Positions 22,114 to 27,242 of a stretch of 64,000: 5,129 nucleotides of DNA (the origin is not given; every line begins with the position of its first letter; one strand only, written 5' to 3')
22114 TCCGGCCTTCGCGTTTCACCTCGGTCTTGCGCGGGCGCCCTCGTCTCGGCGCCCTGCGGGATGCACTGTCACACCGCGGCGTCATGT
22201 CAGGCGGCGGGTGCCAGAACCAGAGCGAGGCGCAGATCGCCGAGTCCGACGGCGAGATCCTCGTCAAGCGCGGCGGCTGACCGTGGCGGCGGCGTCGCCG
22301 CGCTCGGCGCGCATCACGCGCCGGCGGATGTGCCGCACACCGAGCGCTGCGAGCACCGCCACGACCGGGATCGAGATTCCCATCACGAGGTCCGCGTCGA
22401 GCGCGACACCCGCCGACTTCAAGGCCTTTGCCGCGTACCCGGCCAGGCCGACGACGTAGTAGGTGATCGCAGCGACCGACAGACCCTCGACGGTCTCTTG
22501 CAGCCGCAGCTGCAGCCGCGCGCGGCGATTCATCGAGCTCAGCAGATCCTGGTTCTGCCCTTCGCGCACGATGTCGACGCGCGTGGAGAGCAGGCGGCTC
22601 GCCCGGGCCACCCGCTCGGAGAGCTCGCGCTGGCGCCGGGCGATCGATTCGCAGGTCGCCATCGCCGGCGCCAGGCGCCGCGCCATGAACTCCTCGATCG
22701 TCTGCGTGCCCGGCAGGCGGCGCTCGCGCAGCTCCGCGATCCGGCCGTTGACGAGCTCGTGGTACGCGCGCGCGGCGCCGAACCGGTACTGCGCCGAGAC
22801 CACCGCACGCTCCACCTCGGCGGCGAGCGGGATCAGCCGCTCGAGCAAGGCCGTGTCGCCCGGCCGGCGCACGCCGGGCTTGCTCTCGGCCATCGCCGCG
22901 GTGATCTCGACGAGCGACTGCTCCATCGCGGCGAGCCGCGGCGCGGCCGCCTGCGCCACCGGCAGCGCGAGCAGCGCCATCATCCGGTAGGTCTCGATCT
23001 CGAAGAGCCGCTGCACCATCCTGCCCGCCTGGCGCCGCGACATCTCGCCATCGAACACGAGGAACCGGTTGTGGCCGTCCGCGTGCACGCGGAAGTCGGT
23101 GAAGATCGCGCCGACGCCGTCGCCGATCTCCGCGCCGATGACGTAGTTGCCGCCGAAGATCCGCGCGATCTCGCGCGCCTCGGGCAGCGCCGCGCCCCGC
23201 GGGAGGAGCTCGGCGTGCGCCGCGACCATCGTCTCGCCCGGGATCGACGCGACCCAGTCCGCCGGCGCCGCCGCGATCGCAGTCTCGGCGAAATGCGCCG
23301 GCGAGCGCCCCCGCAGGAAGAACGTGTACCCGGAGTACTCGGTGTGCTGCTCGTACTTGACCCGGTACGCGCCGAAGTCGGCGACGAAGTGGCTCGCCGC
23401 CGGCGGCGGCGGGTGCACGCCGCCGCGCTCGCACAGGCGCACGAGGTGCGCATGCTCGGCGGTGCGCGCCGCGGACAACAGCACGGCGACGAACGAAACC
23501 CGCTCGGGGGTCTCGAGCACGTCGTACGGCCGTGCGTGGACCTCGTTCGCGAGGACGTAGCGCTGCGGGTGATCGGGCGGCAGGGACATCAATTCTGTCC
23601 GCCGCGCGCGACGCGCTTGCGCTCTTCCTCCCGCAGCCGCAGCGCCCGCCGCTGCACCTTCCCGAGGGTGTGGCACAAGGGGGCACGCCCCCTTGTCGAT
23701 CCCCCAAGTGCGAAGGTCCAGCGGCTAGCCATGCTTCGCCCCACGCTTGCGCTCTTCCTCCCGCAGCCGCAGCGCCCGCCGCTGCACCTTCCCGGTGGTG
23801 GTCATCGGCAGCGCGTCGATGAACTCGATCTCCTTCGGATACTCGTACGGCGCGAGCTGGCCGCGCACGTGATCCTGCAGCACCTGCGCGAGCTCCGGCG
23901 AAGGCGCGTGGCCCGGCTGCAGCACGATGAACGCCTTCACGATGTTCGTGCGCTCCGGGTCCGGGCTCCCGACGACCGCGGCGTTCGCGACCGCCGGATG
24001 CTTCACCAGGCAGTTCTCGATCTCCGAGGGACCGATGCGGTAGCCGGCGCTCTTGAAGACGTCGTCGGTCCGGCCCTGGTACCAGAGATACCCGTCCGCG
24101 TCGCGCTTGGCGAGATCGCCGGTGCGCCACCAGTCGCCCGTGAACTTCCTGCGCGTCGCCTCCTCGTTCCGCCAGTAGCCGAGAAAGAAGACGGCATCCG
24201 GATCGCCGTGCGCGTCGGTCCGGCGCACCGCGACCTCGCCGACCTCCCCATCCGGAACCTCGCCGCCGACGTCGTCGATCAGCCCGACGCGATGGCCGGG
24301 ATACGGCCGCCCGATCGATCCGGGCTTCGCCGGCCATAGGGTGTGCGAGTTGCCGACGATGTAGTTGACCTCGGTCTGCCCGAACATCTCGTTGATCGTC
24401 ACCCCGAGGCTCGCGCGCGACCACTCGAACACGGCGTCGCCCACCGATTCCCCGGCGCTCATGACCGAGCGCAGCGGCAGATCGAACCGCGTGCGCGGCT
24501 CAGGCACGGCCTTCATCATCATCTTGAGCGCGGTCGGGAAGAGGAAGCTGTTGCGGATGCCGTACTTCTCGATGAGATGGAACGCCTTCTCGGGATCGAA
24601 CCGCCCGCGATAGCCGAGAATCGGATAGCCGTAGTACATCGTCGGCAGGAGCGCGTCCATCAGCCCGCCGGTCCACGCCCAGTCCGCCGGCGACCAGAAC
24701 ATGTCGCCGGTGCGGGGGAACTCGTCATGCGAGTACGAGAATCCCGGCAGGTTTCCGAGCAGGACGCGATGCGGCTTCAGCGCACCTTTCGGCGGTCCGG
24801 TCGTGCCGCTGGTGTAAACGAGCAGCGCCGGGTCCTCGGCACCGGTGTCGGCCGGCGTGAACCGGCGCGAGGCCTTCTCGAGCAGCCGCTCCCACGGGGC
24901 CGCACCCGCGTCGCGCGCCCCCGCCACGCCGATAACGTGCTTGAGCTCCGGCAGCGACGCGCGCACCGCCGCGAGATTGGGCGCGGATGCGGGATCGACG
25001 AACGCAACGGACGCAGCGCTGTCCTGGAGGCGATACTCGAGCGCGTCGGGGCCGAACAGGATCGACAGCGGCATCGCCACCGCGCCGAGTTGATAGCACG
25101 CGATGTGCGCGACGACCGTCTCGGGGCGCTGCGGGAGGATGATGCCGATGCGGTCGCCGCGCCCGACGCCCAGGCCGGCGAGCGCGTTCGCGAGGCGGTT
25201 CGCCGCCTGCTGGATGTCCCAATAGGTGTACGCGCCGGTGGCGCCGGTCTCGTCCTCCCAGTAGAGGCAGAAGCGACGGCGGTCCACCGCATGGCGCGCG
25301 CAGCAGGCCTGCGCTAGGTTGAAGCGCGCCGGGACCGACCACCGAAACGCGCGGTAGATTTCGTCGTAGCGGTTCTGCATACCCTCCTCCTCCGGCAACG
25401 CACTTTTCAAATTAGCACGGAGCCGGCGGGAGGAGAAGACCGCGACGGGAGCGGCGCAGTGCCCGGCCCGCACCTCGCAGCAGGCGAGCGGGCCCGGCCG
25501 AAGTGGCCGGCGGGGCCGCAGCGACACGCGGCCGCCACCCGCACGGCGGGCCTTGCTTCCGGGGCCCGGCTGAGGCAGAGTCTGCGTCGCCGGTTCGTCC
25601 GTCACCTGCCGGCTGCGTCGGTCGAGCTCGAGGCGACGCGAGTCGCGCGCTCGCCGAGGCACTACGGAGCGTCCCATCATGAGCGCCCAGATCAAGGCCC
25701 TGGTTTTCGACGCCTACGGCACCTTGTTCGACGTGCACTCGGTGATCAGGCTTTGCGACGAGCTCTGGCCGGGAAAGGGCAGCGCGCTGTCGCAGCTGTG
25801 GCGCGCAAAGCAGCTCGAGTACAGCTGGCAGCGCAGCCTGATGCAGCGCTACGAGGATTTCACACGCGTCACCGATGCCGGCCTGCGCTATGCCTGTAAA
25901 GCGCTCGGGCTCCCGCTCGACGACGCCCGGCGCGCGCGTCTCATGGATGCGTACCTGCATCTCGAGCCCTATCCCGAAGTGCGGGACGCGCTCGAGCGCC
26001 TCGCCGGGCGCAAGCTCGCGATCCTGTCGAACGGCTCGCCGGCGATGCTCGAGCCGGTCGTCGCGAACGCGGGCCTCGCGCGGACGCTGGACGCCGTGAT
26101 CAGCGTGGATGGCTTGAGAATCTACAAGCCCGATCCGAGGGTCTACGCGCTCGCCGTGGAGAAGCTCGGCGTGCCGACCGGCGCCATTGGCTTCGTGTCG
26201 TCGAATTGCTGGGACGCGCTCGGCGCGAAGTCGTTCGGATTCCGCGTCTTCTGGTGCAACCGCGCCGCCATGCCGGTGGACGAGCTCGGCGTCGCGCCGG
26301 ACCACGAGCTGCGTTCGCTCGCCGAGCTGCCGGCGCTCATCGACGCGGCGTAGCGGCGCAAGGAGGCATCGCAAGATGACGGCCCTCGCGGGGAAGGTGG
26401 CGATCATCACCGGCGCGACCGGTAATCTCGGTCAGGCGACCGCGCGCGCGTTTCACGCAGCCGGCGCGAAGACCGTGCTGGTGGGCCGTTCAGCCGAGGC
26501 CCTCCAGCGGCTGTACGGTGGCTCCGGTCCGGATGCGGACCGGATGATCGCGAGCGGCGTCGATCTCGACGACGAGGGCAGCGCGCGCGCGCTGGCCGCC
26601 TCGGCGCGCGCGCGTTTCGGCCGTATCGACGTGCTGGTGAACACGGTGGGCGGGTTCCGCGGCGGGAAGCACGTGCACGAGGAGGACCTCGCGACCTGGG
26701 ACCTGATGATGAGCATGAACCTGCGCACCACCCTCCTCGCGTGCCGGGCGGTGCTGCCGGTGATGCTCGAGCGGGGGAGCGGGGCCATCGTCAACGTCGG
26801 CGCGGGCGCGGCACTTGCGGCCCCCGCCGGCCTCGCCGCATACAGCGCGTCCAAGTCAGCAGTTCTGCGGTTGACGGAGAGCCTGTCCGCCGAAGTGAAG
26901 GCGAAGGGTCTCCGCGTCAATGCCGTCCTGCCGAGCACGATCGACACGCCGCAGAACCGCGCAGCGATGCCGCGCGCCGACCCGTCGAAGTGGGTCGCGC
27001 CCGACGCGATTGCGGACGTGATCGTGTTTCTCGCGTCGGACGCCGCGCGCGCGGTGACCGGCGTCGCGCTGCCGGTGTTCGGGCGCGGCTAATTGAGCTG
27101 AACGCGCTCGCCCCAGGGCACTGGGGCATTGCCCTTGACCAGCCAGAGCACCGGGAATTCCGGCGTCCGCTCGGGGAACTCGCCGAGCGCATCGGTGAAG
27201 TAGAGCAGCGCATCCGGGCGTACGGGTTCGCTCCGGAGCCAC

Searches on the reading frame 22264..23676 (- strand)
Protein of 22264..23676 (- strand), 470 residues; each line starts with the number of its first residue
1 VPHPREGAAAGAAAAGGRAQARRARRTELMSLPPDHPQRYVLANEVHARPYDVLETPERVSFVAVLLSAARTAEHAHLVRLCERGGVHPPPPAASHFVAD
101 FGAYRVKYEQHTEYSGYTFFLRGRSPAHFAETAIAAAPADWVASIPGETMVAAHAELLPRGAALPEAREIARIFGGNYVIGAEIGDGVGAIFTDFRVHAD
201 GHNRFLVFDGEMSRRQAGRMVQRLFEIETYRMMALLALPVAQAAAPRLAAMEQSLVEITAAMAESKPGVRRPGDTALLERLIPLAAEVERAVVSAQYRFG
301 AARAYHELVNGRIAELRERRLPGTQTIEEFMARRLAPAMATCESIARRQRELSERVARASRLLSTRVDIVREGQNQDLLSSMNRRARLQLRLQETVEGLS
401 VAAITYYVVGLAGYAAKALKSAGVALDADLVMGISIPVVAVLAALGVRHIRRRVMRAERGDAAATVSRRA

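Call 78: search_protein_families(library=pfam, proteins=[window:22264-23676:-], max_evalue=0.00001)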
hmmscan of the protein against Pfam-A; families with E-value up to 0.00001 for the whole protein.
window:22264-23676:- (470 aa): 1 family
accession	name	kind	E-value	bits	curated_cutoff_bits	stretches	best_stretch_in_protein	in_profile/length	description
PF11902.13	DUF3422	-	1.5e-165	551.8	25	1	35-453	2-417/418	Protein of unknown function (DUF3422)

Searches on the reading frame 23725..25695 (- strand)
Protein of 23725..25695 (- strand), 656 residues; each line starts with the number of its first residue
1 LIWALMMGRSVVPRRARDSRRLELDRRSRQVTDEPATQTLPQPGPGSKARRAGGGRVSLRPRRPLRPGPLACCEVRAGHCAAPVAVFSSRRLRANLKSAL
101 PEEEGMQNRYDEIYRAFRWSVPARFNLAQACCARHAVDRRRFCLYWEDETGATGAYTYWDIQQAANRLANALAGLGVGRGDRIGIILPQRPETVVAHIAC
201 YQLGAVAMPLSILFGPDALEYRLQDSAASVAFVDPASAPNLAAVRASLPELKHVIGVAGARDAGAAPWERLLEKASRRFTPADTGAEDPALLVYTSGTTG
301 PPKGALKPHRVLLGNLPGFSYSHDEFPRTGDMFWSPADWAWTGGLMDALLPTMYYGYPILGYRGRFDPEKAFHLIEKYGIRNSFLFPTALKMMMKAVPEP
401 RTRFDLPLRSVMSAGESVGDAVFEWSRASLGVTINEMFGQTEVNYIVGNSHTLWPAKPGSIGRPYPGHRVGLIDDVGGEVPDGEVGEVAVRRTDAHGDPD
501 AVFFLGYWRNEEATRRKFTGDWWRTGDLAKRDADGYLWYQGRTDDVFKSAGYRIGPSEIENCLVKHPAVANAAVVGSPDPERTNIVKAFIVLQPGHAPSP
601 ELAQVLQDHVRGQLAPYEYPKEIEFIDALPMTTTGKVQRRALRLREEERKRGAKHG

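Call 78: search_protein_families(library=pfam, proteins=[window:23725-25695:-], max_evalue=0.00001)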
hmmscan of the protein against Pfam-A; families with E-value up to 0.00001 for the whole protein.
window:23725-25695:- (656 aa): 2 families
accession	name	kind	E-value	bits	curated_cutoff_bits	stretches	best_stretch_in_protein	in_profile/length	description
PF00501.34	AMP-binding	-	3.3e-67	227.4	29.9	1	146-492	16-376/384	AMP-binding enzyme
PF13193.12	AMP-binding_C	-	4.4e-24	85.6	24.5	1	558-636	1-76/76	AMP-binding enzyme C-terminal domain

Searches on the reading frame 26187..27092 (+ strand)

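Call 78: search_protein_families(library=pfam, proteins=[window:26187-27092:+], max_evalue=0.00001)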
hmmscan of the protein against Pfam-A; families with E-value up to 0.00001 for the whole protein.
window:26187-27092:+ (301 aa): 2 families
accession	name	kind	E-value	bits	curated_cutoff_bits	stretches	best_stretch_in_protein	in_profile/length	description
PF00106.31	adh_short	-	4.4e-46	157.3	26.6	1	70-259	1-189/195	short chain dehydrogenase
PF13561.12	adh_short_C2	-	5.7e-40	137.8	27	1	77-297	2-231/236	Enoyl-(Acyl carrier protein) reductase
